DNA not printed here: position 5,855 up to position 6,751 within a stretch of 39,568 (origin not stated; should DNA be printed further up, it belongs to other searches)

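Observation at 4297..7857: Three-gene NurA / HAS-barrel ORF / HerA module with its own near-consensus promoter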

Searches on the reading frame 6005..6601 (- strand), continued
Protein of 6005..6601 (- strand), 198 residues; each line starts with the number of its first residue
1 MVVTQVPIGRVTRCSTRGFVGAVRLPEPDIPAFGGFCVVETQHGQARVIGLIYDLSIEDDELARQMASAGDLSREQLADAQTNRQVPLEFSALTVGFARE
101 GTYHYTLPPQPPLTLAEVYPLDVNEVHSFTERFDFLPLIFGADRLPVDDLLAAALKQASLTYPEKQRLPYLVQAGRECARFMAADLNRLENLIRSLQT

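Call 30: find_encoding_contigs(protein=P0393, flank=6000, max_places=2)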
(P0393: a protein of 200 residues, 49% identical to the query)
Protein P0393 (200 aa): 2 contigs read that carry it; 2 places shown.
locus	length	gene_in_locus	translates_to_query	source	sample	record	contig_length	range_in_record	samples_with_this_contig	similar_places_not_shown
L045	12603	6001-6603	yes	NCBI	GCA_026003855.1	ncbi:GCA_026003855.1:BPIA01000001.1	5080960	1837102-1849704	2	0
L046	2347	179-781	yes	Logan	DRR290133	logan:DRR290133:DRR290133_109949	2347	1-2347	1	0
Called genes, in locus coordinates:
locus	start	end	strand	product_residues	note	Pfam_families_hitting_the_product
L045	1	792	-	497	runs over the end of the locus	PF00171:Aldedh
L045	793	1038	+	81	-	-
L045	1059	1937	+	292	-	PF13489:Methyltransf_23 (weak), PF08241:Methyltransf_11, PF08242:Methyltransf_12, PF13649:Methyltransf_25, PF13847:Methyltransf_31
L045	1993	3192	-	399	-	PF00202:Aminotran_3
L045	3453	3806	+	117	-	-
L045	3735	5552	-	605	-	PF00149:Metallophos, PF02872:5_nucleotid_C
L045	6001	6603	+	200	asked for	PF09378:HAS-barrel (weak)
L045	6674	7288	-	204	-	PF13384:HTH_23 (faint), PF00196:GerE, PF08281:Sigma70_r4_2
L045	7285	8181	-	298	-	PF00089:Trypsin, PF13365:Trypsin_2, PF13180:PDZ_2 (weak), PF17820:PDZ_6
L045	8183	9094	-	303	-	PF00089:Trypsin, PF13365:Trypsin_2, PF00595:PDZ (weak), PF13180:PDZ_2, PF17820:PDZ_6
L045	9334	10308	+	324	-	PF05448:AXE1, PF00326:Peptidase_S9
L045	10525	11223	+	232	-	-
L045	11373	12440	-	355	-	PF00005:ABC_tran, PF13304:AAA_21 (faint), PF08402:TOBE_2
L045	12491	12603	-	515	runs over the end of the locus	PF01225:Mur_ligase, PF08245:Mur_ligase_M, PF02875:Mur_ligase_C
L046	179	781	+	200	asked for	PF09378:HAS-barrel (weak)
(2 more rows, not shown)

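Call 31: find_encoding_contigs(protein=P0261, flank=6000, max_places=2)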
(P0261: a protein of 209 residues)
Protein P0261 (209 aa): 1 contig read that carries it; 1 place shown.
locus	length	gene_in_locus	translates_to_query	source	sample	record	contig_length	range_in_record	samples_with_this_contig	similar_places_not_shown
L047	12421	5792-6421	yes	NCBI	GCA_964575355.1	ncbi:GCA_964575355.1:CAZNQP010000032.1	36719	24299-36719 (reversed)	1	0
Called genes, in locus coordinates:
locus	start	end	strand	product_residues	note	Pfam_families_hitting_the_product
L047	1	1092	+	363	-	?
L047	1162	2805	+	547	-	PF13414:TPR_11, PF13432:TPR_16, PF00515:TPR_1, PF07719:TPR_2 (weak), PF13414:TPR_11 (weak), PF14559:TPR_19, PF13414:TPR_11, PF13432:TPR_16 (weak), +15 more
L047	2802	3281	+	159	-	PF13581:HATPase_c_2, PF02518:HATPase_c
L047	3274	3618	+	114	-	PF01740:STAS, PF13466:STAS_2 (weak)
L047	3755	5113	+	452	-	PF02463:SMC_N, PF11398:DUF2813 (faint), PF13175:AAA_15, PF13476:AAA_23, PF13304:AAA_21, PF13175:AAA_15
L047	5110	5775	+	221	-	PF14103:DUF4276 (weak)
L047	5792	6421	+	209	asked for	-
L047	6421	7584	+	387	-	PF00155:Aminotran_1_2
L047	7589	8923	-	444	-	PF01595:CNNM, PF00571:CBS, PF03471:CorC_HlyC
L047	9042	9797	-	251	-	PF00121:TIM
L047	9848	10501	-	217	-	PF02163:Peptidase_M50 (faint)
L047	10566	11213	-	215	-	PF01135:PCMT, PF13649:Methyltransf_25 (weak)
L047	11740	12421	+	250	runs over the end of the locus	PF04290:DctQ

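Call 40: find_related_loci(query=A5, collection=metagenome_contigs, flank=7000)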
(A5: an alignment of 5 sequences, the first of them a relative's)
Query A5 (200 aa) in metagenome_contigs; peptide patterns used: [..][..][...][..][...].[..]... (x = any residue, [..] = any of these).
102 stretches matched a pattern; 28 encode a relative of the query (tblastn E <= 1e-3); 28 distinct loci.
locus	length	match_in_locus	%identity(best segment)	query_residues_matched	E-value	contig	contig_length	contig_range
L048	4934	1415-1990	55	8-199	4e-64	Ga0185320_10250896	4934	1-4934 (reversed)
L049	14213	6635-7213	47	8-199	3e-58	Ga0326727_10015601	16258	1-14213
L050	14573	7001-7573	47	10-199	2e-57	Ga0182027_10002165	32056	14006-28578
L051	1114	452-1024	51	8-199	1e-60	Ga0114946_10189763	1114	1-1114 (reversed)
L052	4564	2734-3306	50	10-199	6e-57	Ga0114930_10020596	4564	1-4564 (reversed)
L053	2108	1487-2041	51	8-193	4e-57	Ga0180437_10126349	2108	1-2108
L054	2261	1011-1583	50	10-199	2e-56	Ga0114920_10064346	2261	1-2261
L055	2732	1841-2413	49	8-199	1e-55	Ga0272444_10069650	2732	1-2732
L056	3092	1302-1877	50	10-200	1e-55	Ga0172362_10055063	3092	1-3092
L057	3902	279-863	50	4-199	5e-55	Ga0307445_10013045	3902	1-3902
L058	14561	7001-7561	46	10-195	1e-54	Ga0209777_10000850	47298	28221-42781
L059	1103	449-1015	53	10-198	9e-58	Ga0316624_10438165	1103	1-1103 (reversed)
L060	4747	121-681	45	10-195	1e-53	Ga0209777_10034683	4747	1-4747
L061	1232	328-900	49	10-199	7e-56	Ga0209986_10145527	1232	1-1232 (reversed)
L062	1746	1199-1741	50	6-185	1e-53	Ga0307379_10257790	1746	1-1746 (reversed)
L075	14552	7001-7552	31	11-195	8e-17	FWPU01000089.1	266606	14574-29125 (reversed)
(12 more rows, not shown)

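Call 44: search_protein_families(library=pfam, proteins=[L049:6186-6560:+, L049:8712-9626:+, L049:9643-10488:+, L049:5200-5961:-, L075:3571-4848:+, L075:4713-6989:+, L075:6986-7570:+, L075:7642-8538:+, L075:8492-10363:+, L049:7220-8842:+], max_evalue=0.01)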
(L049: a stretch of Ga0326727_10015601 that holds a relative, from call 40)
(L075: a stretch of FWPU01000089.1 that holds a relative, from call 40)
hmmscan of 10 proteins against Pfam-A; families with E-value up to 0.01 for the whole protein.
L049:6186-6560:+ (124 aa): 1 family
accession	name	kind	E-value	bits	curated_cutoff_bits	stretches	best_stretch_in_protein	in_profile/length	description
PF05635.17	23S_rRNA_IVP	-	1.2e-13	51.6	33.8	1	15-110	9-103/106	23S rRNA-intervening sequence protein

L049:8712-9626:+ (304 aa): 1 family
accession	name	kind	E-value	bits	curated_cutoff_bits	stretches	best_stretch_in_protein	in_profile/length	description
PF01734.28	Patatin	-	1.2e-31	110.9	27.7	1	49-209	1-189/191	Patatin-like phospholipase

L049:9643-10488:+ (281 aa): 4 families
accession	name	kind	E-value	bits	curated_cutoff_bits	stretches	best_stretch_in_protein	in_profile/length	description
PF00398.26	RrnaAD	-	3.2e-57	194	24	1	21-272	4-256/263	Ribosomal RNA adenine dimethylase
PF13649.12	Methyltransf_25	-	4.1e-05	24.6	27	1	51-108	1-61/97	Methyltransferase domain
PF08241.18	Methyltransf_11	-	0.00037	21.5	21.2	1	53-105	2-54/95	Methyltransferase domain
PF13489.12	Methyltransf_23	-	0.0086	16.3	27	0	38-92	12-61/164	Methyltransferase domain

L049:5200-5961:- (253 aa): 8 families
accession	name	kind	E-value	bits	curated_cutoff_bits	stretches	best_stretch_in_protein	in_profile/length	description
PF06271.18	RDD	-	2.3e-25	89.9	24.1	1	107-245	1-136/137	RDD family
PF12773.13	DZR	-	5.6e-10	39.7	27.3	1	40-90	1-45/45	Double zinc ribbon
PF13240.11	Zn_Ribbon_1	-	7.3e-07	29.2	25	2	40-61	2-23/23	zinc-ribbon domain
PF24463.1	DUF7577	-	2.7e-06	27.3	28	2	40-62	5-27/27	Domain of unknown function (DUF7577)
PF17032.10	Zn_ribbon_15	-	1.3e-05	26.3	28.9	0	36-58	51-73/73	zinc-ribbon family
PF00641.23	Zn_ribbon_RanBP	-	6.5e-05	22.6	27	0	40-60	7-27/30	Zn-finger in Ran binding protein and others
PF18912.6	DZR_2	-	0.00018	21.7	27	0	68-96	20-49/56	Double zinc ribbon domain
PF13248.11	Zn_ribbon_3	-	0.00039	20.2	27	1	38-61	3-26/26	zinc-ribbon domain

L075:3571-4848:+ (425 aa): 1 family
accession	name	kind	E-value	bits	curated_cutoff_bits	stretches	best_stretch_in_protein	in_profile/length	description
PF09376.16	NurA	-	1.9e-18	67.3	21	1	151-419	2-254/254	NurA domain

L075:4713-6989:+ (758 aa): 3 families
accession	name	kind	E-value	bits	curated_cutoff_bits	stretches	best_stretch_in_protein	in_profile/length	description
PF08534.16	Redoxin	-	1.3e-05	25.5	26.6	1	613-732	5-138/148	Redoxin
PF00578.27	AhpC-TSA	-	2.6e-05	24.6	26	1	613-715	4-113/124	AhpC/TSA family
PF13905.12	Thioredoxin_8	-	0.0049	17.6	27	0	635-718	2-89/94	Thioredoxin-like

L075:6986-7570:+ (194 aa): 1 family
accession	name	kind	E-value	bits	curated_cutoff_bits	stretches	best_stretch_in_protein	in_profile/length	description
PF09378.16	HAS-barrel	-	1.5e-05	25.5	25.2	1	6-59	1-50/90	HAS barrel domain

L075:7642-8538:+ (298 aa): 17 families
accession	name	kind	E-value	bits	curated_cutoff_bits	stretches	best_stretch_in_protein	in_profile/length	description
PF13424.12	TPR_12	-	1.2e-46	157.2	30.1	6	86-155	3-75/77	Tetratricopeptide repeat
PF00515.34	TPR_1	-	1.9e-23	81.7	27.8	2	87-113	3-29/34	Tetratricopeptide repeat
PF07719.23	TPR_2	-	1.9e-20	71.7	27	2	87-112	3-28/34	Tetratricopeptide repeat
PF13432.12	TPR_16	-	3.6e-16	59.7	32.7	2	213-272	5-58/65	Tetratricopeptide repeat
PF13176.12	TPR_7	-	1.1e-14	53.6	27.9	0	208-230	2-24/36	Tetratricopeptide repeat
PF17874.7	TPR_MalT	-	6.5e-13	49.1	45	2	19-150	54-186/336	MalT-like TPR region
PF13181.12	TPR_8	-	8e-13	47.9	25.7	1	87-115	3-31/34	Tetratricopeptide repeat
PF13374.12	TPR_10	-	6e-12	45.6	27.5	1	245-277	2-34/42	Tetratricopeptide repeat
PF13174.12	TPR_6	-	4.6e-08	33.6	26.3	0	87-111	2-26/33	Tetratricopeptide repeat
PF13428.12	TPR_14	-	7.3e-08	32.8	23.5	0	87-114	3-30/44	Tetratricopeptide repeat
PF07721.20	TPR_4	-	2.5e-05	24.9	27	0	252-270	8-26/26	Tetratricopeptide repeat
PF14938.12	SNAP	-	3e-05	24.1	25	0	143-244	92-192/282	Soluble NSF attachment protein, SNAP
PF10345.15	Cohesin_load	-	3.3e-05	22.9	25.8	1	50-117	360-430/585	Cohesin loading factor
PF14559.12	TPR_19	-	4.5e-05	24.1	25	0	218-277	4-57/68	Tetratricopeptide repeat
PF12895.13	ANAPC3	-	6e-05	23.7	27.2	0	219-286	3-64/82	Anaphase-promoting complex, cyclosome, subunit 3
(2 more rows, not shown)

L075:8492-10363:+ (623 aa): 18 families
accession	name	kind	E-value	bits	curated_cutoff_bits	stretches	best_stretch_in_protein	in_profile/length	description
PF02518.31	HATPase_c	-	1.1e-27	97.1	26.4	1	274-385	2-109/111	Histidine kinase-, DNA gyrase B-, and HSP90-like ATPase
PF00072.30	Response_reg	-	1.2e-20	74.2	30.2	1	419-528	1-110/111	Response regulator receiver domain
PF00512.31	HisKA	-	1.6e-15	57.4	26.9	1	164-228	2-66/66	His Kinase A (phospho-acceptor) domain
PF00196.25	GerE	-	2.3e-14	53.2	23.5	1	562-616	2-56/57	Bacterial regulatory proteins, luxR family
PF13424.12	TPR_12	-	2.2e-10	41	30.1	2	2-69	3-72/77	Tetratricopeptide repeat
PF07719.23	TPR_2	-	2.2e-08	34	27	0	5-29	4-28/34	Tetratricopeptide repeat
PF08281.18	Sigma70_r4_2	-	5.9e-07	29.5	25.7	1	562-605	10-54/54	Sigma-70, region 4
PF13581.12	HATPase_c_2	-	9.5e-07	29.3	27.4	1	278-360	36-110/127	Histidine kinase-like ATPase domain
PF04545.22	Sigma70_r4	-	8.7e-05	22.4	24.1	1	562-605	4-48/50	Sigma-70, region 4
PF13181.12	TPR_8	-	9.2e-05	22.8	25.7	0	4-29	3-28/34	Tetratricopeptide repeat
PF00515.34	TPR_1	-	0.00085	19.5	27.8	0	5-29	4-28/34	Tetratricopeptide repeat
PF13428.12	TPR_14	-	0.0013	19.7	23.5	0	5-30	4-29/44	Tetratricopeptide repeat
PF14689.11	SPOB_a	-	0.002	18.1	28.1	0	166-193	14-41/62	Sensor_kinase_SpoOB-type, alpha-helical domain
PF25570.1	TPR_DENND3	-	0.003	18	27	1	55-146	21-111/115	DENND3-like, TPR repeats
PF13384.12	HTH_23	-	0.0054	17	24.6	0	569-596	9-36/50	Homeodomain-like domain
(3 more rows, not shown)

L049:7220-8842:+ (540 aa): 2 families
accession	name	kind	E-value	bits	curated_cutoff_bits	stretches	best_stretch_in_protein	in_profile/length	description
PF01935.23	DUF87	-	7e-31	108.5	23.2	1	143-378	2-220/220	Helicase HerA, central domain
PF09378.16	HAS-barrel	-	9.6e-09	35.7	25.2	1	10-102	2-88/90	HAS barrel domain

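Call 52: find_encoding_contigs(protein=P0187, flank=5000, max_places=1)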
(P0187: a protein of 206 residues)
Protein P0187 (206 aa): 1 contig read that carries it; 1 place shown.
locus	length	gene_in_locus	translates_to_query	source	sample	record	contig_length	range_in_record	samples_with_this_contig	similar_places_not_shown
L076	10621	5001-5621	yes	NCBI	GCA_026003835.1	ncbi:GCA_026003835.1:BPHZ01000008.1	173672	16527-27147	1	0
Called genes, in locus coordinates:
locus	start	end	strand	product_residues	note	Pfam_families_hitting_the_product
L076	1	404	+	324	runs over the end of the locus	PF00089:Trypsin, PF13365:Trypsin_2, PF13180:PDZ_2, PF00595:PDZ (faint), PF17820:PDZ_6 (faint)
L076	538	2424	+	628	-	PF00009:GTP_EFTU, PF01926:MMR_HSR1 (weak), PF03144:GTP_EFTU_D2, PF25461:Beta-barrel_SelB, PF09106:WHD_2nd_SelB, PF09107:WHD_3rd_SelB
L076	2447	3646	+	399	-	PF10103:Zincin_2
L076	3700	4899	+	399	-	PF09376:NurA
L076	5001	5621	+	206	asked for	-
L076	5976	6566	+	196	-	PF13328:HD_4, PF01966:HD (weak)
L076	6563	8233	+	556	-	PF00246:Peptidase_M14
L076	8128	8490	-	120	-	-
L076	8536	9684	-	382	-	PF02771:Acyl-CoA_dh_N, PF02770:Acyl-CoA_dh_M, PF00441:Acyl-CoA_dh_1, PF08028:Acyl-CoA_dh_2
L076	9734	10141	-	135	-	-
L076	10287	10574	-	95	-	-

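Call 53: find_encoding_contigs(protein=P0339, flank=5000, max_places=1)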
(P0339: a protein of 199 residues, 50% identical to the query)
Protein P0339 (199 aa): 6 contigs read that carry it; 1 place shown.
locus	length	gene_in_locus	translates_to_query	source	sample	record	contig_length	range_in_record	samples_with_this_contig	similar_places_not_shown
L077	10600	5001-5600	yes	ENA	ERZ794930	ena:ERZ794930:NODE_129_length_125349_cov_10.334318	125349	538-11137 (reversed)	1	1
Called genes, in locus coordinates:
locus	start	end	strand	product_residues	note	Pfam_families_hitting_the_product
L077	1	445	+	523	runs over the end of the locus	PF13167:GTP-bdg_N, PF19275:HflX_C (faint), PF16360:GTP-bdg_M, PF03193:RsgA_GTPase (faint), PF00350:Dynamin_N (faint), PF01926:MMR_HSR1, PF02421:FeoB_N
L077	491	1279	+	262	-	PF06182:ABC2_membrane_6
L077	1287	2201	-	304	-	PF01522:Polysacc_deac_1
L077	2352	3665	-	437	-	PF08245:Mur_ligase_M (weak), PF02875:Mur_ligase_C, PF27239:FOL3_C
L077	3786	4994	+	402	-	PF09376:NurA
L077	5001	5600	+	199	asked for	PF09378:HAS-barrel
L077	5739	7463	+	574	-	PF19830:DUF6311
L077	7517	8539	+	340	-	PF00296:Bac_luciferase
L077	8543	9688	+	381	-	PF00155:Aminotran_1_2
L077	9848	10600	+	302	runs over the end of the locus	PF04203:Sortase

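Call 54: find_encoding_contigs(protein=P0234, flank=5000, max_places=1)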
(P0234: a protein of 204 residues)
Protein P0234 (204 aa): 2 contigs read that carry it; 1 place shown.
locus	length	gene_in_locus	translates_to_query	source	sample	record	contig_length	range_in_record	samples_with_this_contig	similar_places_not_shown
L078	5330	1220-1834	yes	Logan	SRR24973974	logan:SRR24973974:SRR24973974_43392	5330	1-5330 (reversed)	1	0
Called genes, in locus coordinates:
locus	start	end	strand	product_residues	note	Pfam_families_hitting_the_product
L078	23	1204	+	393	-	PF09376:NurA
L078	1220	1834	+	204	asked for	-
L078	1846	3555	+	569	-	PF01935:DUF87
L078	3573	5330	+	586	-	?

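Call 56: search_dna_similar(query=window:6005-6601:-, collection=plasmids, mode=protein, max_evalue=0.001, max_rows=15)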
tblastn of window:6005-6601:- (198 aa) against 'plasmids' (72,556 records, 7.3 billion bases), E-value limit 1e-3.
No match.

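Call 63: search_solved_structures(query=A2, max_evalue=10)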
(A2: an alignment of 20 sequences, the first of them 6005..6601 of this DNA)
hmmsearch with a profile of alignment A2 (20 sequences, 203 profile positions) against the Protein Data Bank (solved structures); distinct sequences matched with E-value up to 10: 3.
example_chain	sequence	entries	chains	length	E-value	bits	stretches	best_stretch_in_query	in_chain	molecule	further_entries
8i8y_B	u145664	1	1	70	0.65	12.8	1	141-182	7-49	Engineered protein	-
8i8y_A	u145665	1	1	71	0.67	12.7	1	141-182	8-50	Engineered protein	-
9o4h_A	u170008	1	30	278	1.3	11.8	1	145-195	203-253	RsbR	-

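Call 67: find_homologous_proteins(query=L075:6986-7570:+, max_evalue=0.001)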
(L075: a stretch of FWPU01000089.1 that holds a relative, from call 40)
Query L075:6986-7570:+ (194 aa): 44 proteins with E <= 0.001 among 482 candidates.
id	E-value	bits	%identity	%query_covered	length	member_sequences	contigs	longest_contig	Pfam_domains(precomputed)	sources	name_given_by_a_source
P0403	4.7e-121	420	100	100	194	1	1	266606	PF09378.17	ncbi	-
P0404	2.8e-109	381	90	100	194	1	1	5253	PF09378.17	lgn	-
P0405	1.0e-108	379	90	100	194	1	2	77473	PF09378.17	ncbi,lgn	ncbi:MAG: HAS-barrel domain-containing protein [Chloroherpetonaceae bacterium]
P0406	4.0e-102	358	85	99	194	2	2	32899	-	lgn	-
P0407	4.1e-102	358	85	99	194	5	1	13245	-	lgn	-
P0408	4.0e-100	351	81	99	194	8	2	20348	PF09378.17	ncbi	-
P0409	5.3e-100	351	83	100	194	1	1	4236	PF09378.17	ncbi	-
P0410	8.4e-100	350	83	99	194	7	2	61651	PF09378.17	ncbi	-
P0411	9.2e-100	350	83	98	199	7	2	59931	-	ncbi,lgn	ncbi:MAG: hypothetical protein ACK4XY_09795 [Chloroherpetonaceae bacterium]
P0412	2.6e-98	346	81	100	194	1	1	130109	-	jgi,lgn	jgi:hypothetical protein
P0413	4.6e-97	341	80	99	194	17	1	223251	PF09378.17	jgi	jgi:hypothetical protein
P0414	2.6e-95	336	81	100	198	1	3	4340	PF09378.17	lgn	-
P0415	2.0e-92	326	76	100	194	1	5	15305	PF09378.17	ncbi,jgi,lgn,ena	-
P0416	5.4e-83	296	71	98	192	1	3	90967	-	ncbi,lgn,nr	ncbi:MAG: hypothetical protein NZM06_08455 [Chloroherpetonaceae bacterium]|nr:hypothetical protein [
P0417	5.6e-79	283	70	96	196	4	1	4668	PF09378.17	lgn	-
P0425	1.1e-62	229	55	97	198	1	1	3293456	-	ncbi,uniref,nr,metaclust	ncbi:conserved hypothetical protein [Chloroherpeton thalassium ATCC 35110]|uniref:Helicase HerA barr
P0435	1.2e-32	132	43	97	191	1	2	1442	PF09378.17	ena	-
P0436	4.6e-28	117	43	97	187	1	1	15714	-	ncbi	ncbi:MAG: hypothetical protein V1800_11695 [Candidatus Latescibacterota bacterium]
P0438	3.7e-24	104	40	97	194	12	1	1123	PF09378.17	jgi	-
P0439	7.1e-23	100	39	96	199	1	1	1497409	-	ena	-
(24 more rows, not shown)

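Call 68: find_encoding_contigs(protein=P0425, flank=6000, max_places=1)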
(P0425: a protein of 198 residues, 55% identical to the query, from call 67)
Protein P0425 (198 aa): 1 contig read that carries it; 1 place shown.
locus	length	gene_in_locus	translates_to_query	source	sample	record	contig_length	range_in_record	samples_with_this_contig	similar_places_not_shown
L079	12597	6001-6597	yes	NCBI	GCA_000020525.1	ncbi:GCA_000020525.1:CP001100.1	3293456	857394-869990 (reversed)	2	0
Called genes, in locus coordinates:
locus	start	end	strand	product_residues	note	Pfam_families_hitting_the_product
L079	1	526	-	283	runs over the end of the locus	PF02673:BacA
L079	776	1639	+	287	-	PF00582:Usp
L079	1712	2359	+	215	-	PF12146:Hydrolase_4 (weak), PF00561:Abhydrolase_1 (faint), PF20408:Abhydrolase_11, PF00326:Peptidase_S9 (faint)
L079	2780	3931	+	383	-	PF09376:NurA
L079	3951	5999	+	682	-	PF00578:AhpC-TSA (weak)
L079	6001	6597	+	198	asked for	-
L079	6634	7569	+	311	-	PF01180:DHO_dh, PF03060:NMO (weak)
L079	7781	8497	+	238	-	PF00106:adh_short, PF08659:KR, PF01370:Epimerase (weak), PF13460:NAD_binding_10, PF13561:adh_short_C2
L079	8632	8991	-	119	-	PF01035:DNA_binding_1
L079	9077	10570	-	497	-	PF00072:Response_reg, PF00158:Sigma54_activat, PF14532:Sigma54_activ_2, PF07728:AAA_5 (weak), PF25601:AAA_lid_14, PF02954:HTH_8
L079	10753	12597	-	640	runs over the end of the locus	PF02518:HATPase_c, PF13589:HATPase_c_3, PF01119:DNA_mis_repair, PF08676:MutL_C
